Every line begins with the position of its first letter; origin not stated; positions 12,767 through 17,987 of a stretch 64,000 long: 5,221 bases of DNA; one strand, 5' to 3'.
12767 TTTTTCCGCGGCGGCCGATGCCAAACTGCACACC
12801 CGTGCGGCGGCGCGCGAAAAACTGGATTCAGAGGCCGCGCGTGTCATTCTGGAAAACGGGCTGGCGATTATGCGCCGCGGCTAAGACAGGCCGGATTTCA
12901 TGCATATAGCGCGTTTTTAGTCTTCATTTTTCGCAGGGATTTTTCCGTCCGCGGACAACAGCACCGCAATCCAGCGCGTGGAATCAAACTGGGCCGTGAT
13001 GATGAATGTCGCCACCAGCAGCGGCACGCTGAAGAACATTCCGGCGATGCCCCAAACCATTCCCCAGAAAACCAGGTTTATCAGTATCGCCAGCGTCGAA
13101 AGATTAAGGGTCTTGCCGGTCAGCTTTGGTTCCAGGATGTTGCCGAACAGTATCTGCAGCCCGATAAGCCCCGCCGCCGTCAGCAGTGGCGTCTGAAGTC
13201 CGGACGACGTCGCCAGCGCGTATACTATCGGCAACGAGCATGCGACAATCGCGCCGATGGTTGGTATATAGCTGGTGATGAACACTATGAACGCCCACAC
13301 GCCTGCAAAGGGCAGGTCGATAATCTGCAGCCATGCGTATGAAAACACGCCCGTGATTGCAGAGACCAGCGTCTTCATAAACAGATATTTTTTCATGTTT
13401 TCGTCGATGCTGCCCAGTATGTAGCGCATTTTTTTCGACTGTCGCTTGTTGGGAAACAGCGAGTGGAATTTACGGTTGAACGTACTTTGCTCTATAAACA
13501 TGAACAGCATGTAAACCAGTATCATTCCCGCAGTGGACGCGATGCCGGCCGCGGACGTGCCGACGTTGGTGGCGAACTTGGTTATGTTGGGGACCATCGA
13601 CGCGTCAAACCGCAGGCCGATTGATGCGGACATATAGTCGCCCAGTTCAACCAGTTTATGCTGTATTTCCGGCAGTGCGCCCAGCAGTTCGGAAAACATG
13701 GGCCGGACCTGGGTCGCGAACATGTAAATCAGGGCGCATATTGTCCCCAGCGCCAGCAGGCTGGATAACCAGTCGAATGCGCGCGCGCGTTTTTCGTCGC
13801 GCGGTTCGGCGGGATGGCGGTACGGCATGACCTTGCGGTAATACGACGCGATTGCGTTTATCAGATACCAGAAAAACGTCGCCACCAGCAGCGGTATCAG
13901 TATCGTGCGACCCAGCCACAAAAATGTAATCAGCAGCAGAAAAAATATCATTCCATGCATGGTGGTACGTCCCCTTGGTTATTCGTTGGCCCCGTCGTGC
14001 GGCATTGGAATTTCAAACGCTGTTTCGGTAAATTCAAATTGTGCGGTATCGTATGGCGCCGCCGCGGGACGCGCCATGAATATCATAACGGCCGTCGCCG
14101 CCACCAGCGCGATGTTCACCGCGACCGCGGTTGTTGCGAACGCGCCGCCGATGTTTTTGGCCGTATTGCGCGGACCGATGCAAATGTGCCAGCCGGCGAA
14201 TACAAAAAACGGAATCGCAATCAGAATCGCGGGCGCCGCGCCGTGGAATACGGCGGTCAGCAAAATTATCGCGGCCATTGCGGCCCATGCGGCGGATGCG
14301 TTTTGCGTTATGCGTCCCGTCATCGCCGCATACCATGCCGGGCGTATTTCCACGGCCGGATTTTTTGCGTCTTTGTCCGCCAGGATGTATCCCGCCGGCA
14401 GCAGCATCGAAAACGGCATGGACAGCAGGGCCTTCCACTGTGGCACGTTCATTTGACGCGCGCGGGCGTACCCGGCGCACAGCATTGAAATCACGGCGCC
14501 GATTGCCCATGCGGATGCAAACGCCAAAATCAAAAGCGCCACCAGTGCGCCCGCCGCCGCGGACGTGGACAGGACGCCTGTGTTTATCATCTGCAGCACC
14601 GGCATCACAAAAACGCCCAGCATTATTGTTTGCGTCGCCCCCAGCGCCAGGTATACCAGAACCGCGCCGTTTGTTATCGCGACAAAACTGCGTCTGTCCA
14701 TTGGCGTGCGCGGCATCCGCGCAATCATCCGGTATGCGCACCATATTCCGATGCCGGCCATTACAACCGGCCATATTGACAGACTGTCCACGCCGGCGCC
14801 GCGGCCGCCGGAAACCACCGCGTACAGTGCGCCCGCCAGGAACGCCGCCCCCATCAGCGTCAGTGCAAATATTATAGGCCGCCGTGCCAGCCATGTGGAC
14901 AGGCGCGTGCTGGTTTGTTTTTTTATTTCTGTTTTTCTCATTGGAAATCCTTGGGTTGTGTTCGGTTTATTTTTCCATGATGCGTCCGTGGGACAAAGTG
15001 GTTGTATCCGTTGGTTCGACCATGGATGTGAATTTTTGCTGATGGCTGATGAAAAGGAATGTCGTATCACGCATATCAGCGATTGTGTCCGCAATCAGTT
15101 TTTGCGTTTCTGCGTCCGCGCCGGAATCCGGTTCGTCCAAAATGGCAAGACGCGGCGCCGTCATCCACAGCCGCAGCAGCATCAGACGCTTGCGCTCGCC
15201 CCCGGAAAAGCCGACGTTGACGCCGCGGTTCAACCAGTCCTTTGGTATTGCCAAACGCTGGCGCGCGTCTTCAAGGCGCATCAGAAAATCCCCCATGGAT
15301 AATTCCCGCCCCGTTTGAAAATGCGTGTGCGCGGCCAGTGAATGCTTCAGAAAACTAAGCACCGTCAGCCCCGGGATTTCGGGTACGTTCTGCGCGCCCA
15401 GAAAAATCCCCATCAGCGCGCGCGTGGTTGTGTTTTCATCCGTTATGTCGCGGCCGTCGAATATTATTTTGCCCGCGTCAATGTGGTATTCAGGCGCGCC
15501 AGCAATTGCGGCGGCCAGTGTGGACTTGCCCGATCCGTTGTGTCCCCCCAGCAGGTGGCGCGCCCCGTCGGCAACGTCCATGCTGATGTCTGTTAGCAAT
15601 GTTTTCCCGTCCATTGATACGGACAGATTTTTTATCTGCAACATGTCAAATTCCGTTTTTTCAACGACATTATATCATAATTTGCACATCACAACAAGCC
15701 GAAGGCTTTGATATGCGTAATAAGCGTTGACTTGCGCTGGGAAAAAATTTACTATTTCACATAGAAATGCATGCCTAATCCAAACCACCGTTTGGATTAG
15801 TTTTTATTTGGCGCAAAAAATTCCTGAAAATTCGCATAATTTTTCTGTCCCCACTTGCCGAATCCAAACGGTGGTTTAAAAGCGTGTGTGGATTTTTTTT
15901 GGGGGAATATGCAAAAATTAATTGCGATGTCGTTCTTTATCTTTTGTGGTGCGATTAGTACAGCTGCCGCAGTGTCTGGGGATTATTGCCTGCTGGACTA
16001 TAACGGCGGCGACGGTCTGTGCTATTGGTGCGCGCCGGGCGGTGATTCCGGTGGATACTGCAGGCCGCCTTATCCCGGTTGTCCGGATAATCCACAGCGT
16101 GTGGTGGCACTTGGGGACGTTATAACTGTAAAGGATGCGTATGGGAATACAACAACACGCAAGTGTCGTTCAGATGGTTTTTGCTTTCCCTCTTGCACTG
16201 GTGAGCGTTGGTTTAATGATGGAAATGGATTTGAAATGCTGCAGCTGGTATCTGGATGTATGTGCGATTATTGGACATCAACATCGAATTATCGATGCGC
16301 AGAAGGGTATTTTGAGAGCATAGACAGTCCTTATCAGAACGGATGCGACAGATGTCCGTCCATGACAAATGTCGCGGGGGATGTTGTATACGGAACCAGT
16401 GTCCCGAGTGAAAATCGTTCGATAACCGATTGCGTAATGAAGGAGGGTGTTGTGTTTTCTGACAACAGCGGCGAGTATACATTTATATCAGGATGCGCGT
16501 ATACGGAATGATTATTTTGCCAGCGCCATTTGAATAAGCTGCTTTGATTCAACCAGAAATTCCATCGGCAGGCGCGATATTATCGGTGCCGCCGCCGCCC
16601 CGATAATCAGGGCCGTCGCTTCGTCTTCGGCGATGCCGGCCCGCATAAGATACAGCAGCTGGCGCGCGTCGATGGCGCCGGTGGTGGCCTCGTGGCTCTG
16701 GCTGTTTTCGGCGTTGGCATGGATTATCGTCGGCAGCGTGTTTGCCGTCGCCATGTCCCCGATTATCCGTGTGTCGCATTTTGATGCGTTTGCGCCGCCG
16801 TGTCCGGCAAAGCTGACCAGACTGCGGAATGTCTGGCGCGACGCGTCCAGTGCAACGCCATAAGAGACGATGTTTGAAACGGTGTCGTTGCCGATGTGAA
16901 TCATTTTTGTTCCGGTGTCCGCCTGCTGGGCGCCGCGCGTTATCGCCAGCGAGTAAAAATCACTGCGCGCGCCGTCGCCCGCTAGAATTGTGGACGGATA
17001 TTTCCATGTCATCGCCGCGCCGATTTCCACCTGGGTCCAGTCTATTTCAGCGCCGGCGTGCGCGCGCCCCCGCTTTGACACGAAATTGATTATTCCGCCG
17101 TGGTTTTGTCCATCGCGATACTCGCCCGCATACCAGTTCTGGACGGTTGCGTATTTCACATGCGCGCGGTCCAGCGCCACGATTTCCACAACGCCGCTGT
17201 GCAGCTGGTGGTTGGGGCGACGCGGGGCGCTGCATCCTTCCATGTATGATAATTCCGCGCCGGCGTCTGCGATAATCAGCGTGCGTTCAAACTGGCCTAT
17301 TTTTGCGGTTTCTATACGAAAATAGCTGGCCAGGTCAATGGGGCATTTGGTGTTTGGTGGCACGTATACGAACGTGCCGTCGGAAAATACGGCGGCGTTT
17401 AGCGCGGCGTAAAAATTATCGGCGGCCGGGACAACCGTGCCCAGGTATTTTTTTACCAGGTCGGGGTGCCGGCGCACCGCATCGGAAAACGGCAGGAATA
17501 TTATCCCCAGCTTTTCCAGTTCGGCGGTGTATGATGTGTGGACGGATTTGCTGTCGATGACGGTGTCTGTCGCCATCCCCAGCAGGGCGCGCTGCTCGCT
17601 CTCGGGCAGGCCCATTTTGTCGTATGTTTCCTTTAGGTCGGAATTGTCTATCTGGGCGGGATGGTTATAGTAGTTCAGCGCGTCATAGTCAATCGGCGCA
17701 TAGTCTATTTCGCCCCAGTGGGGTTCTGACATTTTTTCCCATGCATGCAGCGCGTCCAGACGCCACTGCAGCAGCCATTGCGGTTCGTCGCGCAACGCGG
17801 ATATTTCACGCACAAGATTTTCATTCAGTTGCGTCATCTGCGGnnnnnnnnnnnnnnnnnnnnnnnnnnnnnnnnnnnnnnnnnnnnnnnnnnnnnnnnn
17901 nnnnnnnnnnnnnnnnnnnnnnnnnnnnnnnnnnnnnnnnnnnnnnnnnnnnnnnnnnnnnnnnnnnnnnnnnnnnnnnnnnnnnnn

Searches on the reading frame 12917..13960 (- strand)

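Call 35: search_protein_families(library=pfam, proteins=[window:12917-13960:-], max_evalue=0.01)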
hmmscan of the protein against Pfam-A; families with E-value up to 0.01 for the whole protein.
window:12917-13960:- (347 aa): 1 family
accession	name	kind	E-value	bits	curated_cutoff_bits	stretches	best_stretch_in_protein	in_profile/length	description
PF01594.21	AI-2E_transport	-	1.6e-43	149.6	34.3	1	80-318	74-319/327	AI-2E family transporter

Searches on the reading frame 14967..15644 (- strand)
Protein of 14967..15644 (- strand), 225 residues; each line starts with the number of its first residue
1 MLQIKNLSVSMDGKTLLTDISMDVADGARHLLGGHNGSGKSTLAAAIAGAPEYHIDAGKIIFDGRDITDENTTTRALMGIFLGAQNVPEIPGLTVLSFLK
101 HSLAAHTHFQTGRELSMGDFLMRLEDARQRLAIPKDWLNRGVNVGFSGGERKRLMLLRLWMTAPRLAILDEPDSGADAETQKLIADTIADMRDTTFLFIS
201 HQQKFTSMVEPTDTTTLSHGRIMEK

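Call 11: search_protein_families(library=pfam, proteins=[window:14967-15644:-], max_evalue=0.01)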
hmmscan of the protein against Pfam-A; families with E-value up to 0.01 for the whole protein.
window:14967-15644:- (225 aa): 5 families
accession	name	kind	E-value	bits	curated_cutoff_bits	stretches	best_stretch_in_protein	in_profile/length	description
PF00005.33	ABC_tran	-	2.2e-22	80.6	25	1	17-173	1-136/137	ABC transporter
PF02463.25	SMC_N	-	3e-06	27.2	40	0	146-212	137-208/220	RecF/RecN/SMC N terminal domain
PF13555.12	AAA_29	-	0.0013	18.9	27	1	23-47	20-42/61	P-loop containing region of AAA domain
PF13304.12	AAA_21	-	0.0025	18.4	27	0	149-202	241-299/304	AAA domain, putative AbiEii toxin, Type IV TA system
PF13671.12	AAA_33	-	0.0065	17.2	27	0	31-53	3-25/143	AAA domain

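Call 81: find_encoding_contigs(protein=window:14967-15644:-, flank=2500, max_places=10)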
Protein window:14967-15644:- (225 aa): no gene with exactly this product is on record in the collection.

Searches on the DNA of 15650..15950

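Call 28: search_rna_families(source=window, start=15650, end=15950, threshold=evalue, max_evalue=10)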
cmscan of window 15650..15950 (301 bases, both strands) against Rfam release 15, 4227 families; matches with E-value up to 10: 5.
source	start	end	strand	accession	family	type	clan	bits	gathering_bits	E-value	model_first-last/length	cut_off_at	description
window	15737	15813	+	RF00121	MicC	Gene; sRNA;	-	21.2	90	0.58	1-123/123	no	MicC RNA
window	15753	15898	-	RF02625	WsnRNA46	Gene; sRNA;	-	20.4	65.3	0.12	1-151/151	no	Wolbachia sRNA 46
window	15781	15878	-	RF04128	MIR8562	Gene; miRNA;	-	15.2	211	1.5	1-242/242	no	MIR8562 microRNA precursor family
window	15777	15879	+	RF00697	mir-186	Gene; miRNA;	-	13.6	70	9.1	1-82/82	no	mir-186 microRNA precursor family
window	15682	15708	+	RF02066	STnc320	Gene; sRNA;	-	12.7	50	9.4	1-55/55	no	Salmonella enterica sRNA STnc320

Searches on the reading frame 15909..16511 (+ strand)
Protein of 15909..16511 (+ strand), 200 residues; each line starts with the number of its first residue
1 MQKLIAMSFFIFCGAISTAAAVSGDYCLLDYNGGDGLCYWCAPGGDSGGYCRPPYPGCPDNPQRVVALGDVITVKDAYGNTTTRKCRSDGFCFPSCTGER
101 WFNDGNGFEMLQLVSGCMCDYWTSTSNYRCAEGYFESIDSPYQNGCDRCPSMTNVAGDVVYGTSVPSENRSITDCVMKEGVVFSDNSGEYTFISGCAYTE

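Call 11: search_protein_families(library=pfam, proteins=[window:15909-16511:+], max_evalue=0.01)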
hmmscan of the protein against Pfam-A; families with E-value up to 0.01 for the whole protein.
window:15909-16511:+ (200 aa): 0 families

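Call 77: find_encoding_contigs(protein=window:15909-16511:+, flank=1500, max_places=10)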
Protein window:15909-16511:+ (200 aa): 1 contig read that carries it; 1 place shown.
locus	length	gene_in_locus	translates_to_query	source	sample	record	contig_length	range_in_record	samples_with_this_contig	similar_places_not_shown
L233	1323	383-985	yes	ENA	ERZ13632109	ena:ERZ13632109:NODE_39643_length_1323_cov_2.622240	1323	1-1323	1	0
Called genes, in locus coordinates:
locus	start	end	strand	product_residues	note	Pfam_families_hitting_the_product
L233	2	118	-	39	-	?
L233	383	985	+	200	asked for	-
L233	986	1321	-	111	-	?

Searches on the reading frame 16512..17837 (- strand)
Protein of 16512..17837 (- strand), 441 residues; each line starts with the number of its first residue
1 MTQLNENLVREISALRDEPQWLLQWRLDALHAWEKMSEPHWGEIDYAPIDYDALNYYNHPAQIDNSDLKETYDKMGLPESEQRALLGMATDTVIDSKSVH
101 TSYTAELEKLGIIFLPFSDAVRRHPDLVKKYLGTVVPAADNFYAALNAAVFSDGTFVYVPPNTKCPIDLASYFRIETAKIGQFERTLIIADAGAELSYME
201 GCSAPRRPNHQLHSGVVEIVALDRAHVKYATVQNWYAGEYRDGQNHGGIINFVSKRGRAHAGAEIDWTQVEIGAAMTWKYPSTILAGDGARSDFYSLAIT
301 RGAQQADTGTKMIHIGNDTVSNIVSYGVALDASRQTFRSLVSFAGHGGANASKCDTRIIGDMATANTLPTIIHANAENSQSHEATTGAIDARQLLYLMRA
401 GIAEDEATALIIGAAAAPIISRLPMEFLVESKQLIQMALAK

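Call 35: search_protein_families(library=pfam, proteins=[window:16512-17837:-], max_evalue=0.01)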
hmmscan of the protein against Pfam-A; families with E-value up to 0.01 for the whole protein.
window:16512-17837:- (441 aa): 2 families
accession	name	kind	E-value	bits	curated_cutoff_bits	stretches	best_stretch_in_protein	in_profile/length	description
PF01458.23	SUFBD_core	-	4.2e-59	200.3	27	1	173-414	1-231/232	SUF system FeS cluster assembly, SufBD core domain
PF19295.5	SufBD_N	-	7e-09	36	23.5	1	101-165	103-166/172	SufBD protein N-terminal region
